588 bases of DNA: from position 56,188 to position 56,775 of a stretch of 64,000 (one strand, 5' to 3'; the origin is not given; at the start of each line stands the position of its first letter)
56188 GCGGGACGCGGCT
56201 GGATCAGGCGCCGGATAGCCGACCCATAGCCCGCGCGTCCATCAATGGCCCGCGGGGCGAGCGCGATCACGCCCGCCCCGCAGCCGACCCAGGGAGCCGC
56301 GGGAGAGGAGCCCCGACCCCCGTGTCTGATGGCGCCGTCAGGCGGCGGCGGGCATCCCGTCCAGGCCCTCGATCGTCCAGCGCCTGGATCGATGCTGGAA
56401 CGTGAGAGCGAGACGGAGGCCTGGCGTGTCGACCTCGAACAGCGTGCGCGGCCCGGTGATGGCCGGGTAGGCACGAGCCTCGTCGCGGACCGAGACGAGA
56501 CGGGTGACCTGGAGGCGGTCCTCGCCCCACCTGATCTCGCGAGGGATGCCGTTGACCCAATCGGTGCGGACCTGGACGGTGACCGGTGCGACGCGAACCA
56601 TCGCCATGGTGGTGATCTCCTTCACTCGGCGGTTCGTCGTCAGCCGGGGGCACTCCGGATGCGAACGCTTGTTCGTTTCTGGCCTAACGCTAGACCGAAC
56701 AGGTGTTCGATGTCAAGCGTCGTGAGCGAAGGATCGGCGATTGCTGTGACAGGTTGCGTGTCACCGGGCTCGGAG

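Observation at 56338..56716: Orphan 89-aa ORF with its own double-LexA-box promoter, just downstream of dinB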

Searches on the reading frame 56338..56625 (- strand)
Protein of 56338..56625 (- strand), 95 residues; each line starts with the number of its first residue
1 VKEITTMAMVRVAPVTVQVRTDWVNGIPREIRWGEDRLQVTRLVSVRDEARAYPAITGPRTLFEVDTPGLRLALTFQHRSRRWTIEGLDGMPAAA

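Call 7: search_protein_families(library=pfam, proteins=[window:56338-56607:-], max_evalue=1)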
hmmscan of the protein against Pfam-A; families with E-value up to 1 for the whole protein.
window:56338-56607:- (89 aa): 0 families

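Call 8: search_protein_families(library=ncbifam, proteins=[window:56338-56607:-], max_evalue=1)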
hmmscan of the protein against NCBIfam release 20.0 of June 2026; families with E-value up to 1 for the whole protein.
window:56338-56607:- (89 aa): 0 families

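Call 10: find_homologous_proteins(query=window:56338-56625:-, max_evalue=0.01)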
Query window:56338-56625:- (95 aa): 486 proteins with E <= 0.01 among 486 candidates; the best 120 are listed.
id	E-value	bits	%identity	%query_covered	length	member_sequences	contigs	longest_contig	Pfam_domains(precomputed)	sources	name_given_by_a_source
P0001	4.3e-55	201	98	100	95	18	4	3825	-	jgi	jgi:hypothetical protein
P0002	5.4e-51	188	91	100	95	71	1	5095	-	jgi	jgi:hypothetical protein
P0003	8.7e-49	181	86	100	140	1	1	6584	-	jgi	jgi:hypothetical protein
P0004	2.0e-47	177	86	100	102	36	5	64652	-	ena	-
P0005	4.6e-46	173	93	91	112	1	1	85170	-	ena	-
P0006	5.5e-46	172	86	100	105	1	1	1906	-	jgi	jgi:hypothetical protein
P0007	1.1e-44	168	89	94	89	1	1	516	-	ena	-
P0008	1.3e-44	168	88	94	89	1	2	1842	-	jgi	jgi:hypothetical protein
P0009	4.8e-44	166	87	94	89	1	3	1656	-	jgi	-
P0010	1.1e-43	165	84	96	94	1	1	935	-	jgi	jgi:hypothetical protein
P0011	1.2e-43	165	87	89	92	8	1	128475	-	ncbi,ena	-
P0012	2.2e-43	164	83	99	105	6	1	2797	-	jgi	jgi:hypothetical protein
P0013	2.8e-43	164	82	99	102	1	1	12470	-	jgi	jgi:hypothetical protein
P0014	3.6e-43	163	84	94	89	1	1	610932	-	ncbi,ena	-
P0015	6.0e-43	163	81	99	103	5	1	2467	-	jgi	jgi:hypothetical protein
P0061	3.6e-40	154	81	94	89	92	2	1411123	-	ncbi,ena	-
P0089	4.7e-39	150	83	87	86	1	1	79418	-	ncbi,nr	ncbi:MAG: hypothetical protein A2V85_13620 [Chloroflexi bacterium RBG_16_72_14]|nr:MAG: hypothetical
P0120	2.9e-38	148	76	94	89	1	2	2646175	-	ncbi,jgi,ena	jgi:hypothetical protein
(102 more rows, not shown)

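Call 13: find_encoding_contigs(protein=P0120, flank=6000, max_places=3)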
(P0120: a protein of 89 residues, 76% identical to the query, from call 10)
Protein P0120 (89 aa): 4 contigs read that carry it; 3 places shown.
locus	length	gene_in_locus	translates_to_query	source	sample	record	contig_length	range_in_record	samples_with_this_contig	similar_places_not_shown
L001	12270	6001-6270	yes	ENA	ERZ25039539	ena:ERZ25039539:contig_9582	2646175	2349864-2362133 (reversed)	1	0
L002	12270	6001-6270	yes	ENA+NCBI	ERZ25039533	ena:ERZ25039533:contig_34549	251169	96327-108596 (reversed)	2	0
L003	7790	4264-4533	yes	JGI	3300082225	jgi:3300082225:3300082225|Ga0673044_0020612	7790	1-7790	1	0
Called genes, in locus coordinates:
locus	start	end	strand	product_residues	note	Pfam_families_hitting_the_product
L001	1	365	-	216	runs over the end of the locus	PF01726:LexA_DNA_bind, PF00717:Peptidase_S24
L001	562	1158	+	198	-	PF06803:DUF1232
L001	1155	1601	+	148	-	PF01281:Ribosomal_L9_N, PF03948:Ribosomal_L9_C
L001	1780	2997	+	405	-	-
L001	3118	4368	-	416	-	-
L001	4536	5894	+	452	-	PF00817:IMS, PF11798:IMS_HHH, PF11799:IMS_C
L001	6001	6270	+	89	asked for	-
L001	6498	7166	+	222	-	PF04961:FTCD_C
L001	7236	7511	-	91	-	-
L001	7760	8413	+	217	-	PF00300:His_Phos_1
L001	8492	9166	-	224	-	PF09335:VTT_dom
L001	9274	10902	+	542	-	PF00221:Lyase_aromatic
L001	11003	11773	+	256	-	-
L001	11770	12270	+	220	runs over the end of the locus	-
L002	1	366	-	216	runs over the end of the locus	PF01726:LexA_DNA_bind, PF00717:Peptidase_S24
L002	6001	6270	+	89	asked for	-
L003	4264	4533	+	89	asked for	-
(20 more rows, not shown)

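Call 14: find_encoding_contigs(protein=P0061, flank=6000, max_places=3)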
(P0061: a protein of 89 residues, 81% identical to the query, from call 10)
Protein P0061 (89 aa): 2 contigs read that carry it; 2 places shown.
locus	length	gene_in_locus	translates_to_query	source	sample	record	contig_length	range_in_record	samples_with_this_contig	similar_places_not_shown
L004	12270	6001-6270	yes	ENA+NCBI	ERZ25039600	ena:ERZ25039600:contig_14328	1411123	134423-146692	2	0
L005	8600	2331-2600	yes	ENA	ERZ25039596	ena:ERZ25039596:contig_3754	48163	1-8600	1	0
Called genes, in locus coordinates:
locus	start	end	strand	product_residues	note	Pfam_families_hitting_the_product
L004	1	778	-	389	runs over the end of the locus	PF00772:DnaB, PF13481:AAA_25 (weak), PF03796:DnaB_C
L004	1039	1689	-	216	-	PF01726:LexA_DNA_bind, PF09339:HTH_IclR (faint), PF00717:Peptidase_S24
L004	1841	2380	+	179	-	PF06803:DUF1232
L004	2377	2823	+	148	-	PF01281:Ribosomal_L9_N, PF03948:Ribosomal_L9_C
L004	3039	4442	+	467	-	PF00817:IMS, PF11798:IMS_HHH, PF11799:IMS_C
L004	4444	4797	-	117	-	-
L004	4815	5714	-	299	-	PF00037:Fer4 (faint), PF12837:Fer4_6 (faint), PF12801:Fer4_5, PF13746:Fer4_18 (faint), PF14697:Fer4_21 (faint), PF12801:Fer4_5, PF13237:Fer4_10, PF13187:Fer4_9 (weak), +2 more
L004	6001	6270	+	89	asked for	-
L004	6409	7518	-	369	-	-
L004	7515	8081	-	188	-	PF04542:Sigma70_r2, PF08281:Sigma70_r4_2, PF04545:Sigma70_r4 (weak)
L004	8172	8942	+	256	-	PF04961:FTCD_C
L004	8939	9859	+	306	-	PF00763:THF_DHG_CYH, PF02882:THF_DHG_CYH_C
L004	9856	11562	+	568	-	PF01268:FTHFS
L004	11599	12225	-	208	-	-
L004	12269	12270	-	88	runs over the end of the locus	-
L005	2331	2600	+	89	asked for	-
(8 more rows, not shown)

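Call 21: search_protein_representatives(protein=window:56338-56607:-)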
Query: 89 residues. Proteins with E-value up to 0.001 (for the whole library): 127; up to 1e-10: 60; up to 1e-30: 6. The best 127 are listed.
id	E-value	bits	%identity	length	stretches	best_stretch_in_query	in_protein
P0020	2.6e-43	161.8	90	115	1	1-84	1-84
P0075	1.5e-39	149.8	78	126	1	1-89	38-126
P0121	1.7e-34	133.6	96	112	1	1-67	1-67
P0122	8.4e-33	128.3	71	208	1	1-84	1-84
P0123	6.0e-31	122.3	83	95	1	20-89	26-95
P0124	9.1e-31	121.8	70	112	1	1-80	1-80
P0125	2.1e-30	120.6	64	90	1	1-84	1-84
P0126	2.0e-27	111.1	65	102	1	1-84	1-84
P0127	4.1e-26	106.9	65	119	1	1-82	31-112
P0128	7.0e-24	99.8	57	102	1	1-84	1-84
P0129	9.8e-24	99.3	57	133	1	1-87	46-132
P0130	7.5e-23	96.5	68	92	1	21-83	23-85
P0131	8.7e-23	96.3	67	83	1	1-70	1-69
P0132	1.2e-22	95.8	57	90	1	6-79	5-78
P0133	2.8e-22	94.7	71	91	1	1-63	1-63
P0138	1.9e-20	88.8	54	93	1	1-84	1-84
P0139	1.8e-19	85.7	48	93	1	1-88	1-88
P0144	5.4e-19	84.1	54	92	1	1-84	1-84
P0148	5.0e-17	77.9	46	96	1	1-84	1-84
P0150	1.7e-16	76.1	46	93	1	1-84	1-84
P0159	1.8e-14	69.7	46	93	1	1-82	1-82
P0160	1.8e-14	69.7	45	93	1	8-87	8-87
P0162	2.8e-14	69.1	45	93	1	1-85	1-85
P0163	3.4e-14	68.8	39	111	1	3-85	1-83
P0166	2.5e-13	66.1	45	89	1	1-83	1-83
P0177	2.1e-11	59.9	42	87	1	1-84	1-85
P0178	8.2e-11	58.0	42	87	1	1-83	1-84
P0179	1.1e-10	57.6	37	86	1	1-83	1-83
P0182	2.4e-10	56.5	48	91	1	19-84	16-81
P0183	2.4e-10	56.5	42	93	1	1-83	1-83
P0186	4.5e-10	55.7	48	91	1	9-83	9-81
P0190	7.3e-10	55.0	41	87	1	1-83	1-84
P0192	2.2e-09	53.5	40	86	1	1-84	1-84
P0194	3.5e-09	52.8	36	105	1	1-84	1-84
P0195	3.7e-09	52.7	43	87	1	1-83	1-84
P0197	6.5e-09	52.0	37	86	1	5-83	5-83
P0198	1.6e-08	50.7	36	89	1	1-89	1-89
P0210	4.8e-07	46.0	41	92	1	22-82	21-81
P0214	1.1e-06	44.8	44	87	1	11-82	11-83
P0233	7.5e-05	39.0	36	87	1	1-83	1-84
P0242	6.1e-04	36.1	39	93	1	15-83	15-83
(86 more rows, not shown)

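Call 24: search_protein_families(library=pfam, alignment_id=A2, max_evalue=1)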
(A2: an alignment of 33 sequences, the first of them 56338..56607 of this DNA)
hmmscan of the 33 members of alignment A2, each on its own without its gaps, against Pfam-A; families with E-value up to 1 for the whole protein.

A. member 1, window:56338-56607:- (89 aa): 0 families

B. families by the number of members that match (of 33 scanned): 9 families
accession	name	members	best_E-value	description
PF20114.4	DUF6504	3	0.00017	Domain of unknown function (DUF6504)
PF02395.22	Peptidase_S6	2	0.0063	Immunoglobulin A1 protease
PF14810.12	TGT_C2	1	0.0085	Patch-forming domain C2 of tRNA-guanine transglycosylase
PF13360.13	PQQ_2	1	0.069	Outer membrane protein assembly factor BamB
PF19594.4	DUF6099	1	0.12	Family of unknown function (DUF6099)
PF25793.1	WH_2nd_NFRKB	1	0.14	NFRKB second winged helix domain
PF00789.26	UBX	1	0.15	UBX domain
PF07731.20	Cu-oxidase_2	1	0.16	Multicopper oxidase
PF15331.11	TP53IP5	1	0.22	Cellular tumour antigen p53-inducible 5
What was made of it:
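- Closest known: UmuD'. Different: The ORF shows no Pfam hit to Peptidase_S24 or YolD (calls 7, 24).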

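Call 27: search_protein_families(library=pfam, proteins=[P0177, P0178, P0179, P0190, P0192, P0195, P0197, P0198, P0214, P0233], max_evalue=1)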
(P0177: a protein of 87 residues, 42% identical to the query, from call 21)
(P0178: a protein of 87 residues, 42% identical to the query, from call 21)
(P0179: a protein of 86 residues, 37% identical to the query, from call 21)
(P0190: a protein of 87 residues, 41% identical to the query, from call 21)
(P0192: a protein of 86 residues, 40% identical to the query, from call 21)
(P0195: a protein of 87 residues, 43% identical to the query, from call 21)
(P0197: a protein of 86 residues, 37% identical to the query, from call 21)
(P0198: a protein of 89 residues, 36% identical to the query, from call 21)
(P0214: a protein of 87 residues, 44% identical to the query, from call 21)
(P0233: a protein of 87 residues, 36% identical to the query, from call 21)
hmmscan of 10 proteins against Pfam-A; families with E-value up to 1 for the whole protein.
P0177 (87 aa): 0 families

P0178 (87 aa): 0 families

P0179 (86 aa): 1 family
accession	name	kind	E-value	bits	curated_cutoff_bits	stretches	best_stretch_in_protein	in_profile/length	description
PF02395.22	Peptidase_S6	-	0.035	14.1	23.3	1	40-84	198-242/260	Immunoglobulin A1 protease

P0190 (87 aa): 1 family
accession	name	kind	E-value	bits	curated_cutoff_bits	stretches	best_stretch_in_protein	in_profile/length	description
PF20114.4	DUF6504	-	0.011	16.4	24.2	1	15-74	20-85/103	Domain of unknown function (DUF6504)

P0192 (86 aa): 0 families

P0195 (87 aa): 0 families

P0197 (86 aa): 1 family
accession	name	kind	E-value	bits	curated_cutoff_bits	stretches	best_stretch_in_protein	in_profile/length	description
PF02395.22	Peptidase_S6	-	0.0063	16.5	23.3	1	39-84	197-242/260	Immunoglobulin A1 protease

P0198 (89 aa): 0 families

P0214 (87 aa): 0 families

P0233 (87 aa): 2 families
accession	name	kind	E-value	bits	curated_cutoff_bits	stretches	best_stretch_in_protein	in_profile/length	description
PF00789.26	UBX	-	0.15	12.8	21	1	52-75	4-27/82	UBX domain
PF07731.20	Cu-oxidase_2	-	0.16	12.2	20.4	1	18-80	50-115/137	Multicopper oxidase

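Call 29: find_homologous_proteins(query=A2, max_evalue=0.001)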
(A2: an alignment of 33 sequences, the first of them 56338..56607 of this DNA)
Query A2 (33 sequences) (89 aa, profile of the alignment): 1374 proteins with E <= 0.001 among 5333 candidates; the best 120 are listed.
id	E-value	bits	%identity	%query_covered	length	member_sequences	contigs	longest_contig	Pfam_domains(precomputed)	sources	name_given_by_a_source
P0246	2.4e-33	131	68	100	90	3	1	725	-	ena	-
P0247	2.8e-33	131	71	93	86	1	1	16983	-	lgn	-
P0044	2.9e-33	131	87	93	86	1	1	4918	-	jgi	-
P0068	3.0e-33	131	79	100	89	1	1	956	-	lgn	-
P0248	4.1e-33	131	76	100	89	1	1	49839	-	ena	-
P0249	5.4e-33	130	78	93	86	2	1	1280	-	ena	-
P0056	6.0e-33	130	82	100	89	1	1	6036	-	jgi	jgi:hypothetical protein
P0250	6.0e-33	130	76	94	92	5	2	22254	-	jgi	-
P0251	6.6e-33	130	69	100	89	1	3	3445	-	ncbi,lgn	-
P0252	6.8e-33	130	73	93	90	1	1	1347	-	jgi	-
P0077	7.1e-33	130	84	93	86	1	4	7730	-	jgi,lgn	jgi:hypothetical protein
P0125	7.1e-33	130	65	93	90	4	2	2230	-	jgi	jgi:hypothetical protein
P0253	7.1e-33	130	65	100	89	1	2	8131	-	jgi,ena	jgi:hypothetical protein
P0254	7.6e-33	130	79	100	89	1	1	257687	-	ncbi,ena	-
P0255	7.7e-33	130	71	93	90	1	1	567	-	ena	-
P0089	7.7e-33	130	83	93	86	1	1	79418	-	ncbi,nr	ncbi:MAG: hypothetical protein A2V85_13620 [Chloroflexi bacterium RBG_16_72_14]|nr:MAG: hypothetical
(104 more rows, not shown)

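Call 30: find_encoding_contigs(protein=P0190, flank=6000, max_places=3)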
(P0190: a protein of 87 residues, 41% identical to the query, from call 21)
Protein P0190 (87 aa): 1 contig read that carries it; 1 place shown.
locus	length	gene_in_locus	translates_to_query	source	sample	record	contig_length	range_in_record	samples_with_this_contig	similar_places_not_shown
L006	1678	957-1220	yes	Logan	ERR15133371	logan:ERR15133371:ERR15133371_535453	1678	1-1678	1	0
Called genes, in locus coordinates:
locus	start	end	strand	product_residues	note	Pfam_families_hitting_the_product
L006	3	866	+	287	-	?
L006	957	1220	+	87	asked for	-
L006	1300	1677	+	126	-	?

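Call 33: search_protein_families(library=pfam, proteins=[L006:3-866:+, L006:1300-1677:+], max_evalue=0.01)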
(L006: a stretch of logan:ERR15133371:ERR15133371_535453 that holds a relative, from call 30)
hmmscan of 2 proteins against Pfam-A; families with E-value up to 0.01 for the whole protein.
L006:3-866:+ (287 aa): 4 families
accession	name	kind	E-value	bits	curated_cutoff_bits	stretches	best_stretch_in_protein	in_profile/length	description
PF11799.13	IMS_C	-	8.4e-27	94.2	20.7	1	122-230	1-109/109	impB/mucB/samB family C-terminal domain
PF00817.25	IMS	-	8.7e-07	29.4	23.2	1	3-36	115-148/148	impB/mucB/samB family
PF11798.14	IMS_HHH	-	2e-06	28.1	24.4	1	48-79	1-32/32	IMS family HHH motif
PF21999.2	IMS_HHH_1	-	0.0002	22.2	27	1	63-112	3-53/53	DNA polymerase-iota, thumb domain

L006:1300-1677:+ (126 aa): 1 family
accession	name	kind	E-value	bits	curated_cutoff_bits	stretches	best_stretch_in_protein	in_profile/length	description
PF04961.17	FTCD_C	-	1.4e-29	103.5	24.5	1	12-125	1-114/182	Formiminotransferase-cyclodeaminase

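Call 34: predict_structure(alignment_id=A2)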
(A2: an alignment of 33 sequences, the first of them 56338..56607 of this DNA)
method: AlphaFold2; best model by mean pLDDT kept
length: 89 residues; sequences in the alignment: 33
mean_pLDDT: 79.7   pTM: 0.64
mean pLDDT of the five models: 79.7, 79.3, 74.9, 73.3, 72.6
residues with pLDDT >= 90: 2; 70-90: 70; 50-70: 14; < 50: 3
segments of 3 or more residues with pLDDT < 50: none
pLDDT, mean of each block of 10 residues (from residue 1): 72 84 86 88 68 82 87 85 65
secondary structure, 60 per line:
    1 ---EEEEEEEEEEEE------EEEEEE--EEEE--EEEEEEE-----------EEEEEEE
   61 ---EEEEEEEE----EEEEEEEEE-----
elements in order: E4-15 E22-27 E30-33 E36-42 E54-60 E64-71 E76-84

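Call 39: find_related_loci(query=A4, collection=genome_contigs, flank=6000)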
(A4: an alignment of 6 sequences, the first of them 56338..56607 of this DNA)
Query A4 (89 aa) in genome_contigs; peptide patterns used: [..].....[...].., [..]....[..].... (x = any residue, [..] = any of these).
348 stretches matched a pattern; 230 encode a relative of the query (tblastn E <= 1e-3); the best 80 are kept; 80 distinct loci.
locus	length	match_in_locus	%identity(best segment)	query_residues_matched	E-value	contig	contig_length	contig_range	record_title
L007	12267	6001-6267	92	1-89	4e-52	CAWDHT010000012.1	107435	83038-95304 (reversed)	MAG: uncultured Chloroflexia bacterium isolate MFD04716.bin.2.112 genome assembly, contig: contig_31475, whole genome sh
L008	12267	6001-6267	92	1-89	1e-51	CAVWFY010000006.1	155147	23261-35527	MAG: uncultured Chloroflexia bacterium isolate MFD04716.bin.2.316 genome assembly, contig: contig_15937, whole genome sh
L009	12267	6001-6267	84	1-89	1e-46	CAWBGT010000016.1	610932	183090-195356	MAG: uncultured Chloroflexia bacterium isolate MFD04716.bin.3.834 genome assembly, contig: contig_2305, whole genome sho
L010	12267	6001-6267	84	1-89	1e-46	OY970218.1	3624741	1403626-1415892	MAG: uncultured Chloroflexia bacterium isolate MFD04716.bin.1.117 genome assembly, chromosome: 1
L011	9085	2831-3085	87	1-85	7e-47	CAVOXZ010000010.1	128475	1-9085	MAG: uncultured Chloroflexia bacterium isolate MFD09964.bin.2.77 genome assembly, contig: contig_25263, whole genome sho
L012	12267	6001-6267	84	1-89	2e-46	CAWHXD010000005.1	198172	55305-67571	MAG: uncultured Chloroflexia bacterium isolate MFD02416.bin.2.153 genome assembly, contig: contig_23603, whole genome sh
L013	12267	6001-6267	83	1-89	2e-46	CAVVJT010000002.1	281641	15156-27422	MAG: uncultured Chloroflexia bacterium isolate MFD04716.bin.3.469 genome assembly, contig: contig_14172, whole genome sh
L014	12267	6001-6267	85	1-89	3e-46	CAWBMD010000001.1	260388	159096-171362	MAG: uncultured Chloroflexia bacterium isolate MFD02134.bin.3.124 genome assembly, contig: contig_13980, whole genome sh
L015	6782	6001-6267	84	1-89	3e-46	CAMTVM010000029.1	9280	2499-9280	MAG: uncultured Chloroflexi bacterium isolate G04_MAG_00011 genome assembly, contig: G04_MAG_00011_000000000081, whole g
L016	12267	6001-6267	84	1-89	7e-46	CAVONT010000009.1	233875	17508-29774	MAG: uncultured Chloroflexia bacterium isolate MFD09848.bin.2.44 genome assembly, contig: contig_22967, whole genome sho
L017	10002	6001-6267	83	1-89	2e-45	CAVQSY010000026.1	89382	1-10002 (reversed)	MAG: uncultured Chloroflexia bacterium isolate MFD09964.bin.2.200 genome assembly, contig: contig_41183, whole genome sh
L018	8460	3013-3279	81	1-89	4e-45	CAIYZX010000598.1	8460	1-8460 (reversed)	MAG: uncultured Chloroflexi bacterium isolate LaPlata-b_bin-0719 genome assembly, contig: bin-0719:598/781, whole genome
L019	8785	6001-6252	86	1-84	5e-45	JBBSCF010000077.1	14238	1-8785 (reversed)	MAG: Candidatus Limnocylindrales bacterium isolate La6_metabat2.260 La6_metabat2.260_K_2804633_L_14238_cov_23.3592, whol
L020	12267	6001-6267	81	1-89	9e-45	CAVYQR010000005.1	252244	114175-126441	MAG: uncultured Chloroflexia bacterium isolate MFD04716.bin.1.406 genome assembly, contig: contig_61498, whole genome sh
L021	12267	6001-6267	81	1-89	7e-45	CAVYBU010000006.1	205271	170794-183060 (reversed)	MAG: uncultured Chloroflexia bacterium isolate MFD09779.bin.1.359 genome assembly, contig: contig_27912, whole genome sh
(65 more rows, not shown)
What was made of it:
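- The protein is highly conserved, 75-98% identical among the 120 best database matches (call 10) and 67-92% among the species genomes fetched (call 39), unlike the fast-evolving inhibitors.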

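Call 40: fold_search(model_id=the predicted structure, library=pdb)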
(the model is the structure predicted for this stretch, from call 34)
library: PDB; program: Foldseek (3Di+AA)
matches with E <= 10: 535; with E <= 0.001: 0
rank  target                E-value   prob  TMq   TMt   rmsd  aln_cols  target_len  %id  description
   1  6l7x                  3.9e-01  0.11  0.22  0.12  12.2       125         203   13  Crystal structure of Cet1 from Trypanosoma cruzi in complex with #951 ligand (released 2020-06-03)
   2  3q2p_A                4.6e-01  0.57  0.37  0.35   5.2        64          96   14  Reduced sweetness of a monellin (MNEI) mutant results from increased protein flexibility and disruption of a distant p (released 2011-04-06)
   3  5o7q_B                5.4e-01  0.47  0.35  0.33   5.7        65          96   15  Crystal structure of a single chain monellin mutant (Y65R) pH 5.5 (released 2018-01-10)
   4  6l7w_A                7.1e-01  0.09  0.23  0.14  12.1       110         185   13  Crystal structure of Cet1 from Trypanosoma cruzi in complex with manganese ion. (released 2020-06-03)
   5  8zxy_A                7.4e-01  0.51  0.37  0.35   4.9        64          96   16  sweet protein MNEI-Mut 6-2 (released 2025-06-18)
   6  7f9o_a                7.4e-01  0.51  0.39  0.26   5.2        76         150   14  PSI-NDH supercomplex of Barley (released 2021-12-22)
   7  8jz1_A                8.3e-01  0.47  0.38  0.36   4.6        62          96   13  Crystal structure of a single-chain monellin mutant C41V (released 2023-10-11)
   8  6xrf_G                8.3e-01  0.25  0.30  0.21   6.1        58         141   22  EagT6 Tse6 NT complex (released 2020-12-30)
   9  6xrf_H                8.3e-01  0.25  0.30  0.21   6.1        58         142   22  EagT6 Tse6 NT complex (released 2020-12-30)
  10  4ib9                  8.3e-01  0.25  0.34  0.21  12.0        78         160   13  Bovine beta-lactoglobulin (isoform B) in complex with dodecyltrimethylammonium (DTAC) (released 2013-06-26)
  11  7n34                  8.7e-01  0.21  0.33  0.30   9.7        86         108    8  Structure of Yersinia aleksiciae Cap15 cyclic dinucleotide receptor, crystal form 1 (released 2021-11-17)
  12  2v7s                  9.7e-01  0.16  0.23  0.15   5.1        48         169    8  Crystal structure of the putative lipoprotein LppA from Mycobacterium tuberculosis (released 2008-08-26)
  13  6l7w_B                9.7e-01  0.09  0.24  0.14  11.6       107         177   11  Crystal structure of Cet1 from Trypanosoma cruzi in complex with manganese ion. (released 2020-06-03)
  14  5z1p_A                1.0e+00  0.38  0.37  0.35   5.3        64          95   14  Structural basis of the improved sweetness and stability of the single-chain sweet-tasting protein monellin (MNEI) (released 2018-02-21)
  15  1qg5                  1.1e+00  0.23  0.34  0.22  12.2        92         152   13  HIGH RESOLUTION CRYSTAL STRUCTURE OF THE BOVINE BETA-LACTOGLOBULIN (ISOFORM A) (released 2001-04-21)
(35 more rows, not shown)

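Call 43: search_protein_families(library=pfam, proteins=[P0242, P0186, P0182, P0210, P0160, P0163, P0166, P0183, P0194, P0139], max_evalue=0.1)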
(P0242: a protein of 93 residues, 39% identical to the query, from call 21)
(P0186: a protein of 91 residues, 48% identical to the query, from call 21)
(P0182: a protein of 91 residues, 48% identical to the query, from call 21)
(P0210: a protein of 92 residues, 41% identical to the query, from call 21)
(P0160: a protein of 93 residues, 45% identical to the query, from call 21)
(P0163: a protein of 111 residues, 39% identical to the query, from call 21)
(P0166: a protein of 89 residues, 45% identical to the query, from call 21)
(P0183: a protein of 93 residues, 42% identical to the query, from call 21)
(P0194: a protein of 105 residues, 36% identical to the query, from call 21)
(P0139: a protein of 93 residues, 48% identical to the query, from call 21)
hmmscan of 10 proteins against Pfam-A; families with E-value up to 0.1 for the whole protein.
P0242 (93 aa): 2 families
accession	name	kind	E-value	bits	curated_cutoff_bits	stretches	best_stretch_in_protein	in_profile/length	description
PF14810.12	TGT_C2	-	0.0085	16.7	25.3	1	11-34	24-47/72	Patch-forming domain C2 of tRNA-guanine transglycosylase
PF13360.13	PQQ_2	-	0.069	13.2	27.6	1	5-85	123-200/233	Outer membrane protein assembly factor BamB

P0186 (91 aa): 0 families

P0182 (91 aa): 0 families

P0210 (92 aa): 0 families

P0160 (93 aa): 0 families

P0163 (111 aa): 0 families

P0166 (89 aa): 0 families

P0183 (93 aa): 0 families

P0194 (105 aa): 0 families

P0139 (93 aa): 0 families

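Call 44: search_protein_families(library=ncbifam, alignment_id=A2, max_evalue=1)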
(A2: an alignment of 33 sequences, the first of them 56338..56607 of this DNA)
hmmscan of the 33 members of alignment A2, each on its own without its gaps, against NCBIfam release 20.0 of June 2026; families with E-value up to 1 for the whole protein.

A. member 1, window:56338-56607:- (89 aa): 0 families

B. families by the number of members that match (of 33 scanned): 5 families
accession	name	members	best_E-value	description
NF033788.1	HTH_metalloreg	1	0.022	metalloregulator ArsR/SmtB family transcription factor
NF009234.0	PRK12584.1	1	0.033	flagellin A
NF003768.0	PRK05365.1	1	0.071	malonic semialdehyde reductase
NF041291.1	StbC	1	0.073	plasmid stabilization protein StbC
NF009906.0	PRK13369.1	1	0.18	glycerol-3-phosphate dehydrogenase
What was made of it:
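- On SOS cell-division inhibitors (SulA, YneA, ChiZ, SidA, DivS): No Pfam or NCBIfam hit (calls 7, 8, 24, 44).
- Tried and rejected: NCBIfam on 33 members gave only scattered chance hits (call 44).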

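Call 46: search_dna_similar(query=P0190, collection=plasmids, mode=protein, max_evalue=1, max_rows=30)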
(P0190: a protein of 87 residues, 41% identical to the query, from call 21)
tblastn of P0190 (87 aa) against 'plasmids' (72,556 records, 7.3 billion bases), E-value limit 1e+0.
No match.
